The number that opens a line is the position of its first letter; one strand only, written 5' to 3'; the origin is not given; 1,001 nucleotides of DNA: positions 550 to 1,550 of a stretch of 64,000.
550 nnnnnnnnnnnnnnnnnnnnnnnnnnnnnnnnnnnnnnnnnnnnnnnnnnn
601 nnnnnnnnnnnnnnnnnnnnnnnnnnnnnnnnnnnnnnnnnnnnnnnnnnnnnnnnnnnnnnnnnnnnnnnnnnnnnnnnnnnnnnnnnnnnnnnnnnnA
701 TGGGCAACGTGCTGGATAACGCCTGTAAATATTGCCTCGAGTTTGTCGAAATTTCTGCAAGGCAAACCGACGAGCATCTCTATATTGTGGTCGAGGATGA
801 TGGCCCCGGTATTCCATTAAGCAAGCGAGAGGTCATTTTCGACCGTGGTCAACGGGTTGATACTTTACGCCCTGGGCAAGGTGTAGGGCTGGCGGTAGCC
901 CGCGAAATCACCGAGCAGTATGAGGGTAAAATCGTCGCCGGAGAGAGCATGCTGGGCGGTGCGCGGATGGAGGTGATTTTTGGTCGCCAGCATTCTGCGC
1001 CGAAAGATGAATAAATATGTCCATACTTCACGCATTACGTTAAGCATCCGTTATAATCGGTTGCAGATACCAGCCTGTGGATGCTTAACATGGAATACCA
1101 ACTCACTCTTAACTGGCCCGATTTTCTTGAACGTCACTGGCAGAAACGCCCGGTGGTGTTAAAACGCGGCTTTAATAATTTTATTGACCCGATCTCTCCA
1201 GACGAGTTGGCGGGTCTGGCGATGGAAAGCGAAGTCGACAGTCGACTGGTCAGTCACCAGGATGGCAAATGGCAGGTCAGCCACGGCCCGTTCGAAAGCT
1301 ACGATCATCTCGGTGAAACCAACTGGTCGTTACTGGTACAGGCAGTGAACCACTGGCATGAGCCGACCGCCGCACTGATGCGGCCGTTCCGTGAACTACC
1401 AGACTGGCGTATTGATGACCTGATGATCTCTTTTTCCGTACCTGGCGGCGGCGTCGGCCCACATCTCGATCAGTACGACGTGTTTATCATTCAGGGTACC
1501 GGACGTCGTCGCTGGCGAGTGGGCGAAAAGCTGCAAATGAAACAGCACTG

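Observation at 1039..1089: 11-bp perfect inverted repeat bracketing a consensus TATAAT hexamer and ending at the roxA/ycfD start codon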

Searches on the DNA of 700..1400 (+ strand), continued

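Call 37: search_dna_similar(query=window:1030-1100:+, collection=ecoli_genomes, mode=near, rows=spread, max_rows=40)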
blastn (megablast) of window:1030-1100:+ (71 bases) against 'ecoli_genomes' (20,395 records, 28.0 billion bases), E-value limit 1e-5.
Records with a match: 5427; places in all: 5430; records where one place covers at least 80% of the query: 5427.
Genomes with a match: 5425 of 5426; with a place that covers at least 80% of the query: 5425. Places per genome that has any: lowest 1, median 1, highest 2. On chromosomes: 5419 places; on plasmids: 11.
Best place of each record, by identity: >=99% 5422; 95-99% 5.
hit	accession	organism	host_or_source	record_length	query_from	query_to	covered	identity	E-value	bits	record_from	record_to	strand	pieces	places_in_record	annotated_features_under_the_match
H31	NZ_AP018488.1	Escherichia coli O157:H7 strain PV15-279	Homo sapiens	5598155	1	71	100%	100.0%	2e-28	132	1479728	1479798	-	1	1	roxA: [50S ribosomal protein L16]-arginine 3-hydroxylase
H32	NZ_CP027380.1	Escherichia coli strain 2013C-3250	missing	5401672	1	71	100%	100.0%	2e-28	132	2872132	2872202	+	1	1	roxA: [50S ribosomal protein L16]-arginine 3-hydroxylase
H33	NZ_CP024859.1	Escherichia coli strain AR_0014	missing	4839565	1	71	100%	100.0%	2e-28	132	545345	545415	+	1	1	roxA: [50S ribosomal protein L16]-arginine 3-hydroxylase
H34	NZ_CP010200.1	Escherichia coli strain M10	mouse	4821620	1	71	100%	100.0%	2e-28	132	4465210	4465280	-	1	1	roxA: [50S ribosomal protein L16]-arginine 3-hydroxylase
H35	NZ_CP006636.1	Escherichia coli PCN061 strain PCN061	-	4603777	1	71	100%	100.0%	2e-28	132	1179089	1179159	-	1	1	roxA: [50S ribosomal protein L16]-arginine 3-hydroxylase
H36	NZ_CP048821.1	Escherichia coli strain QEC11-421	Homo sapiens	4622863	1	71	100%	100.0%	2e-28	132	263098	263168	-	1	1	roxA: [50S ribosomal protein L16]-arginine 3-hydroxylase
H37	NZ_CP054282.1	Escherichia coli strain IDR1900005638-01-02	Homo sapiens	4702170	1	71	100%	100.0%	2e-28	132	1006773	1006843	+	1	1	roxA: [50S ribosomal protein L16]-arginine 3-hydroxylase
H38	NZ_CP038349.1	Escherichia coli O157:H7 strain F8952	missing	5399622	1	71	100%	100.0%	2e-28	132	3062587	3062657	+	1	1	roxA: [50S ribosomal protein L16]-arginine 3-hydroxylase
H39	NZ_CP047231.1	Escherichia coli strain BL21-AI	missing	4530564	1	71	100%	100.0%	2e-28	132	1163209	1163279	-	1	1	roxA: [50S ribosomal protein L16]-arginine 3-hydroxylase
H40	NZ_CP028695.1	Escherichia coli strain 107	cattle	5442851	1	71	100%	100.0%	2e-28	132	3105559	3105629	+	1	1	roxA: [50S ribosomal protein L16]-arginine 3-hydroxylase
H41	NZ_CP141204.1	Escherichia coli strain WGS1363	Homo sapiens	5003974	1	71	100%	100.0%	2e-28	132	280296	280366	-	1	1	roxA: [50S ribosomal protein L16]-arginine 3-hydroxylase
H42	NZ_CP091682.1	Escherichia coli strain KKo003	river water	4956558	1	71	100%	100.0%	2e-28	132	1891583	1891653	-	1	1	roxA: [50S ribosomal protein L16]-arginine 3-hydroxylase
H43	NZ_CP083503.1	Escherichia coli strain elppa5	Homo sapiens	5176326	1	71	100%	100.0%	2e-28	132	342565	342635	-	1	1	roxA: [50S ribosomal protein L16]-arginine 3-hydroxylase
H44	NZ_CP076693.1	Escherichia coli strain S103EC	Homo sapiens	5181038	1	71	100%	100.0%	2e-28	132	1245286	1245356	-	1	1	roxA: [50S ribosomal protein L16]-arginine 3-hydroxylase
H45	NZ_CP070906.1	Escherichia coli strain 88COLEC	Homo sapiens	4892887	1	71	100%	100.0%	2e-28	132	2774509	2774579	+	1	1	roxA: [50S ribosomal protein L16]-arginine 3-hydroxylase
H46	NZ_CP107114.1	Escherichia coli strain S14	human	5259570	1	71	100%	100.0%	2e-28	132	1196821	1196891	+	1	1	roxA: [50S ribosomal protein L16]-arginine 3-hydroxylase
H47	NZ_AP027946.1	Escherichia coli strain VE-F10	-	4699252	1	71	100%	100.0%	2e-28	132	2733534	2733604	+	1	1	roxA: [50S ribosomal protein L16]-arginine 3-hydroxylase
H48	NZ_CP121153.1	Escherichia coli strain E57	bovine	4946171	1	71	100%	100.0%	2e-28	132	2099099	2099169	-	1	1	roxA: [50S ribosomal protein L16]-arginine 3-hydroxylase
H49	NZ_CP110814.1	Escherichia coli strain THB42-F4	dog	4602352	1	71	100%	100.0%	2e-28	132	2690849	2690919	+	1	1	roxA: [50S ribosomal protein L16]-arginine 3-hydroxylase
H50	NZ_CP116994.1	Escherichia coli strain MLI108K1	Homo sapiens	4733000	1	71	100%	100.0%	2e-28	132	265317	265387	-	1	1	roxA: [50S ribosomal protein L16]-arginine 3-hydroxylase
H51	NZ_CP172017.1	Escherichia coli strain EcN_Sk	Homo sapiens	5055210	1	71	100%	100.0%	2e-28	132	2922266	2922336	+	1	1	roxA: [50S ribosomal protein L16]-arginine 3-hydroxylase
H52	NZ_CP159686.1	Escherichia coli strain Z142-7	hospital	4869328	1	71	100%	100.0%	2e-28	132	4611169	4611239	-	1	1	roxA: [50S ribosomal protein L16]-arginine 3-hydroxylase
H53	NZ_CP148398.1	Escherichia coli strain Z1323HEC0009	Homo sapiens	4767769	1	71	100%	100.0%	2e-28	132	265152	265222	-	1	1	roxA: [50S ribosomal protein L16]-arginine 3-hydroxylase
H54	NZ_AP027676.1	Escherichia coli strain PSS-08-1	Homo sapiens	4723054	1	71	100%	100.0%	2e-28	132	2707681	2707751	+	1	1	roxA: [50S ribosomal protein L16]-arginine 3-hydroxylase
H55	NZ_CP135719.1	Escherichia coli strain TUM1226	missing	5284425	1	71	100%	100.0%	2e-28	132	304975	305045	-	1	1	roxA: [50S ribosomal protein L16]-arginine 3-hydroxylase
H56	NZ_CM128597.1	Escherichia coli strain E700025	Homo sapiens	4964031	1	71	100%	100.0%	2e-28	132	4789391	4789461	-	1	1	roxA: [50S ribosomal protein L16]-arginine 3-hydroxylase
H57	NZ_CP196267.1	Escherichia coli strain AH20I049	Homo sapiens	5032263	1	71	100%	100.0%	2e-28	132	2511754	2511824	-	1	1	roxA: [50S ribosomal protein L16]-arginine 3-hydroxylase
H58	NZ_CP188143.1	Escherichia coli strain TUM23332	Laboratory developed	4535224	1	71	100%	100.0%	2e-28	132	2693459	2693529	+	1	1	roxA: [50S ribosomal protein L16]-arginine 3-hydroxylase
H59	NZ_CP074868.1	Escherichia coli strain 2013C_3277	Homo sapiens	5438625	1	71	100%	100.0%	2e-28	132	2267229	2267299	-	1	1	roxA: [50S ribosomal protein L16]-arginine 3-hydroxylase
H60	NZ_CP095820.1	Escherichia coli strain Jnd12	avian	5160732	1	71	100%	100.0%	2e-28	132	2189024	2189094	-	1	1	roxA: [50S ribosomal protein L16]-arginine 3-hydroxylase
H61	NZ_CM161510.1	Escherichia coli strain TC9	in vitro transconjugant generated by ...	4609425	1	71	100%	100.0%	2e-28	132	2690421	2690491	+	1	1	roxA: [50S ribosomal protein L16]-arginine 3-hydroxylase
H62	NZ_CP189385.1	Escherichia coli strain AR89.2B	dog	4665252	1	71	100%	100.0%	2e-28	132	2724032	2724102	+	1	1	roxA: [50S ribosomal protein L16]-arginine 3-hydroxylase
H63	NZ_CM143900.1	Escherichia coli strain E08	Homo sapiens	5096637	1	71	100%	100.0%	2e-28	132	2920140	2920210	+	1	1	roxA: [50S ribosomal protein L16]-arginine 3-hydroxylase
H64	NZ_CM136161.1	Escherichia coli strain PRO_A-1429-6M-A_ESBL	Homo sapiens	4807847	1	71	100%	100.0%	2e-28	132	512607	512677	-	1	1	roxA: [50S ribosomal protein L16]-arginine 3-hydroxylase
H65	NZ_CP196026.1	Escherichia coli strain FXCREC073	Homo sapiens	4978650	1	71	100%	100.0%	2e-28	132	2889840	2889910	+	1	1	roxA: [50S ribosomal protein L16]-arginine 3-hydroxylase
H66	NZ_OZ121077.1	Escherichia coli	Homo sapiens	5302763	1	71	100%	100.0%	2e-28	132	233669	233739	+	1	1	roxA: [50S ribosomal protein L16]-arginine 3-hydroxylase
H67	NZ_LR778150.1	Escherichia coli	water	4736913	1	71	100%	100.0%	2e-28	132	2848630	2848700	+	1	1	roxA: [50S ribosomal protein L16]-arginine 3-hydroxylase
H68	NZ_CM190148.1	Escherichia coli strain 21366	Homo sapiens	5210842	1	71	100%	100.0%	2e-28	132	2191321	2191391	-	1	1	roxA: [50S ribosomal protein L16]-arginine 3-hydroxylase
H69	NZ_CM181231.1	Escherichia coli strain C600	Homo sapiens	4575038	1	71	100%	100.0%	2e-28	132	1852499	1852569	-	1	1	roxA: [50S ribosomal protein L16]-arginine 3-hydroxylase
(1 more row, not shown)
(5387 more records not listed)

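Call 38: search_dna_similar(query=window:1101-1171:+, collection=ecoli_genomes, mode=near, rows=best, max_rows=1)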
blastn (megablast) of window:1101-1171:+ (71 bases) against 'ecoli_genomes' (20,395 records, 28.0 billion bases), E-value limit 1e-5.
Records with a match: 5427; places in all: 5430; records where one place covers at least 80% of the query: 5426.
Genomes with a match: 5425 of 5426; with a place that covers at least 80% of the query: 5424. Places per genome that has any: lowest 1, median 1, highest 2. On chromosomes: 5419 places; on plasmids: 11.
Best place of each record, by identity: >=99% 4539; 95-99% 888.
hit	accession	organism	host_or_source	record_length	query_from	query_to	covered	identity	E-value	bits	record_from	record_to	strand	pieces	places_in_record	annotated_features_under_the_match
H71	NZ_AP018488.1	Escherichia coli O157:H7 strain PV15-279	Homo sapiens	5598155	1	71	100%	100.0%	2e-28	132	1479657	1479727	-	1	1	roxA: [50S ribosomal protein L16]-arginine 3-hydroxylase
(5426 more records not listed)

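Call 39: search_dna_similar(query=window:942-1012:+, collection=ecoli_genomes, mode=near, rows=best, max_rows=1)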
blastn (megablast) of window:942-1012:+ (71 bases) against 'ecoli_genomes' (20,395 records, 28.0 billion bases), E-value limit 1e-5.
Records with a match: 5424; places in all: 5427; records where one place covers at least 80% of the query: 5424.
Genomes with a match: 5422 of 5426; with a place that covers at least 80% of the query: 5422. Places per genome that has any: lowest 1, median 1, highest 2. On chromosomes: 5416 places; on plasmids: 11.
Best place of each record, by identity: >=99% 3538; 95-99% 1886.
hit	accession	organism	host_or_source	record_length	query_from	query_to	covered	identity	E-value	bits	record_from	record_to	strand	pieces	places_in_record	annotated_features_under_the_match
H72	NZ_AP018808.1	Escherichia coli strain E2865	Bos taurus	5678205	1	71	100%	100.0%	2e-28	132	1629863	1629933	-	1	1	phoQ: two-component system sensor histidine kinase PhoQ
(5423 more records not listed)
